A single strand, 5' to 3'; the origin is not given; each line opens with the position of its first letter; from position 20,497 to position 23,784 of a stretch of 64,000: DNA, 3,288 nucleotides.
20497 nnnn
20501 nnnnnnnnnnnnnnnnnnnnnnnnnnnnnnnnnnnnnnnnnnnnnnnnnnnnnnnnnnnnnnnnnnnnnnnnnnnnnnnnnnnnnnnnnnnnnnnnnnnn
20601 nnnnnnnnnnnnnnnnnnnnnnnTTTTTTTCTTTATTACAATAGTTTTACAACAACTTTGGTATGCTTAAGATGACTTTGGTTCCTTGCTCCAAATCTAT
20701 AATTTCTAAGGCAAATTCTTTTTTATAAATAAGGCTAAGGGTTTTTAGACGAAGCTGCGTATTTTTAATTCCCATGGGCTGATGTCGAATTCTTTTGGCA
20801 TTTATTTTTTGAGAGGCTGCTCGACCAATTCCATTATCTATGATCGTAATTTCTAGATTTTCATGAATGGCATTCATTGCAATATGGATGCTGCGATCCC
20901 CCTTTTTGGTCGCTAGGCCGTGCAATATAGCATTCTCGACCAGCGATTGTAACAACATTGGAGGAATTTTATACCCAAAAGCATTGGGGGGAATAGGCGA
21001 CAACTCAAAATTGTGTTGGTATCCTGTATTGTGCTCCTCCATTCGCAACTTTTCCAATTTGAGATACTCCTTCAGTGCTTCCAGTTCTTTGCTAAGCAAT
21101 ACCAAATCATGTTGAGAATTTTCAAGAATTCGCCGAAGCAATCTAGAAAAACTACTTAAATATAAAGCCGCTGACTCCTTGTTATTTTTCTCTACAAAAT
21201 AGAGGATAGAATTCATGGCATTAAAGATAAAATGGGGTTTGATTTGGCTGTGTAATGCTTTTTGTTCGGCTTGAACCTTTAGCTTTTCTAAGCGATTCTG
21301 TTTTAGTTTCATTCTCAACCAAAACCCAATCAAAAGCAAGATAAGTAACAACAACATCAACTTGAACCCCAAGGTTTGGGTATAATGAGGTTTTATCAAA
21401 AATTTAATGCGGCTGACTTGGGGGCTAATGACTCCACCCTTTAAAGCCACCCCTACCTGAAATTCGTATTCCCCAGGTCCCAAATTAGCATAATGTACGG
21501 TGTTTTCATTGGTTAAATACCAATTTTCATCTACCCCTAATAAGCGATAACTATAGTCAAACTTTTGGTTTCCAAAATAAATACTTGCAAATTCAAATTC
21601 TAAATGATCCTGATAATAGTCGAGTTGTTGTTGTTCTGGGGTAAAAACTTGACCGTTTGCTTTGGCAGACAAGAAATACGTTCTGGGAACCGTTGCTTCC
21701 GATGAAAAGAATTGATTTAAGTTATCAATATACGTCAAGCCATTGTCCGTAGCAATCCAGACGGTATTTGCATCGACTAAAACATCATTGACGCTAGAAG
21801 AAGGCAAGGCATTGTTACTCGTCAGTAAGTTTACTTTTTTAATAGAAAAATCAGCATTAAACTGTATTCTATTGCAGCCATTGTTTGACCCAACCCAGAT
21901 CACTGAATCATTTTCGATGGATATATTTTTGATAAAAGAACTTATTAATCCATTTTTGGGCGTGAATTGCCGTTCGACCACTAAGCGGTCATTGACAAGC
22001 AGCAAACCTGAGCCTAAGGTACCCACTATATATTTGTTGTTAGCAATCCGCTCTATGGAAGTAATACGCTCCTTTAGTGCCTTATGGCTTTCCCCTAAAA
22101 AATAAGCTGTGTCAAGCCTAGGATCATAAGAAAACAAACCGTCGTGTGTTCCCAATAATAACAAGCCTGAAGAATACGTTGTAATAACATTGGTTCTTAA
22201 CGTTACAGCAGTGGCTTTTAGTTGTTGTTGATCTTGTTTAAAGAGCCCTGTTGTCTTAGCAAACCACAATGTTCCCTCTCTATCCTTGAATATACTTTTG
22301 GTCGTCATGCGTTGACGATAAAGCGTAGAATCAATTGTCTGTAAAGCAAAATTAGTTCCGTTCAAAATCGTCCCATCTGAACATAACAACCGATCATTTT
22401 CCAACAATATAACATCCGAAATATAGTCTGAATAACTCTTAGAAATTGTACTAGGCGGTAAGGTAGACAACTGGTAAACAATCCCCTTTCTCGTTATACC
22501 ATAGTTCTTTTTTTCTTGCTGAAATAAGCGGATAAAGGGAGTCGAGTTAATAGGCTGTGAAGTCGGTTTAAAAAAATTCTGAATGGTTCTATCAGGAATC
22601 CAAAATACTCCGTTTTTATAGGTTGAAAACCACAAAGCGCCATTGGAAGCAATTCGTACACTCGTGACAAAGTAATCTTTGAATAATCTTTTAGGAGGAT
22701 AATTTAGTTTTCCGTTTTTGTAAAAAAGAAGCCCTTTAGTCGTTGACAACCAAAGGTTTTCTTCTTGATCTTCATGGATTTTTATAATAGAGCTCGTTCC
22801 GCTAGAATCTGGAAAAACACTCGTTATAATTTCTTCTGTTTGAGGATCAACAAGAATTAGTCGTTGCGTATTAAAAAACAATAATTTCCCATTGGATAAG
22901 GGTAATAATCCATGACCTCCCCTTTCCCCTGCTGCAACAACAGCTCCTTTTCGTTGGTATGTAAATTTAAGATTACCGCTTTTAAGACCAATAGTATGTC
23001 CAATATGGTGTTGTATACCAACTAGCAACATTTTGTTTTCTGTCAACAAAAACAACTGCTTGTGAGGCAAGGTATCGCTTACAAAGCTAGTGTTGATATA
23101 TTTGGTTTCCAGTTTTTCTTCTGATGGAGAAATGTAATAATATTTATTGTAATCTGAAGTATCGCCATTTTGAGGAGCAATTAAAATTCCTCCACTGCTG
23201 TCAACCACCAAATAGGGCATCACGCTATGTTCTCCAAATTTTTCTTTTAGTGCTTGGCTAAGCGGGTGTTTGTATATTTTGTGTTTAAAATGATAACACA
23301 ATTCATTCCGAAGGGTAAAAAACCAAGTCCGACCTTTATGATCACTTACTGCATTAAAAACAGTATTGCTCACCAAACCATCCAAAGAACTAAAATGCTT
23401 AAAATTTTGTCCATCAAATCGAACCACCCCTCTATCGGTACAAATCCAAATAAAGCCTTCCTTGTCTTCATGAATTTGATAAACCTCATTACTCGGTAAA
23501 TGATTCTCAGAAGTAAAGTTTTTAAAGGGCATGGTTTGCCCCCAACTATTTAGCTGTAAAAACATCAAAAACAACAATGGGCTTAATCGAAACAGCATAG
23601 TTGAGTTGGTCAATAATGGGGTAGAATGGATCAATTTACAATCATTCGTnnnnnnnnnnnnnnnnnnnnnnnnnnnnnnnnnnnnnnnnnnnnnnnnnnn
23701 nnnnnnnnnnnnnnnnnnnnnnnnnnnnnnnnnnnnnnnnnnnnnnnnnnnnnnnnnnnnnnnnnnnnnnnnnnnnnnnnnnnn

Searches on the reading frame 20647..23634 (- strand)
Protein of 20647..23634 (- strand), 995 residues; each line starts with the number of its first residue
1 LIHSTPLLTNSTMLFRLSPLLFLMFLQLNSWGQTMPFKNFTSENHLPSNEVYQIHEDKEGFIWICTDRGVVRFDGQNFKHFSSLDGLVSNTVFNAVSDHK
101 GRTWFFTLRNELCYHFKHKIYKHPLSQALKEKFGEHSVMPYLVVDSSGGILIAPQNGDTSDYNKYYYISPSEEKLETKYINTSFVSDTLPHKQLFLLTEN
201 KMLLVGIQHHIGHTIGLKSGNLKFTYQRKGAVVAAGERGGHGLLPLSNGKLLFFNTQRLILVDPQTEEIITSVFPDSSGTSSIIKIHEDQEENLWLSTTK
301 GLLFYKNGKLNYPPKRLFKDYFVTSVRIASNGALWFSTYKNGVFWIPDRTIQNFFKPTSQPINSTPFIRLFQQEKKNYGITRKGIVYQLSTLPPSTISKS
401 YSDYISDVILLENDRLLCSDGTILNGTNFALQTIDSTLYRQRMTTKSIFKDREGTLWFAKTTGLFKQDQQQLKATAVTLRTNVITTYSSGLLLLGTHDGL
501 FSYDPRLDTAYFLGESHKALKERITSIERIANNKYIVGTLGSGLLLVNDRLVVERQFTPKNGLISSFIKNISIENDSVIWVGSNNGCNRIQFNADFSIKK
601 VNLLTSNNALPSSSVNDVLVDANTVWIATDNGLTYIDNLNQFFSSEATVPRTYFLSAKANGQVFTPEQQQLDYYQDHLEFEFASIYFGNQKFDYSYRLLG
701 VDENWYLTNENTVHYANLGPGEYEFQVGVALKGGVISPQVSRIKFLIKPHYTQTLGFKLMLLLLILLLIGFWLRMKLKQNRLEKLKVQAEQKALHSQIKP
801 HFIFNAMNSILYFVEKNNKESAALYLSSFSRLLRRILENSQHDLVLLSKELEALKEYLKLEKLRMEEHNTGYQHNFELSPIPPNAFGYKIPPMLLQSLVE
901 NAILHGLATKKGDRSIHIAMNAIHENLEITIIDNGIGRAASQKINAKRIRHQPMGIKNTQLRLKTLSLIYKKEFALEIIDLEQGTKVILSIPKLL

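Call 6: search_protein_families(library=pfam, proteins=[window:20647-23634:-])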
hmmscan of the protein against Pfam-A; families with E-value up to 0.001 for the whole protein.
window:20647-23634:- (995 aa): 4 families
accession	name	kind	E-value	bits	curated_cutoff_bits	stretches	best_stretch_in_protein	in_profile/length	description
PF07494.17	Reg_prop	-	1.3e-21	74.4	20.4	1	46-67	2-23/24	Two component regulator propeller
PF06580.19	His_kinase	-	8.4e-21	74.5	25.2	1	789-867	1-79/81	Histidine kinase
PF07495.19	Y_Y_Y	-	1.1e-09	38.5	26.6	1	686-735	2-52/65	Y_Y_Y domain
PF02518.31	HATPase_c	-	0.00078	20.3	26.4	0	894-942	9-53/111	Histidine kinase-, DNA gyrase B-, and HSP90-like ATPase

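Call 13: search_protein_families(library=ncbifam, proteins=[window:20647-23634:-], max_evalue=0.01)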
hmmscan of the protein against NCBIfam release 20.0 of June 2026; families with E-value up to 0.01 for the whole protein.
window:20647-23634:- (995 aa): 2 families
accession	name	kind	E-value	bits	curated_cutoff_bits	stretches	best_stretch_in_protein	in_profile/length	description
NF052228.1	T9SS_PorZ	equivalog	3.7e-15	55.4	260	3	247-357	489-627/757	type IX secretion system anionic LPS delivery protein PorZ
TIGR01925.2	spIIAB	equivalog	0.0064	16.4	135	0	899-938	46-84/137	anti-sigma F factor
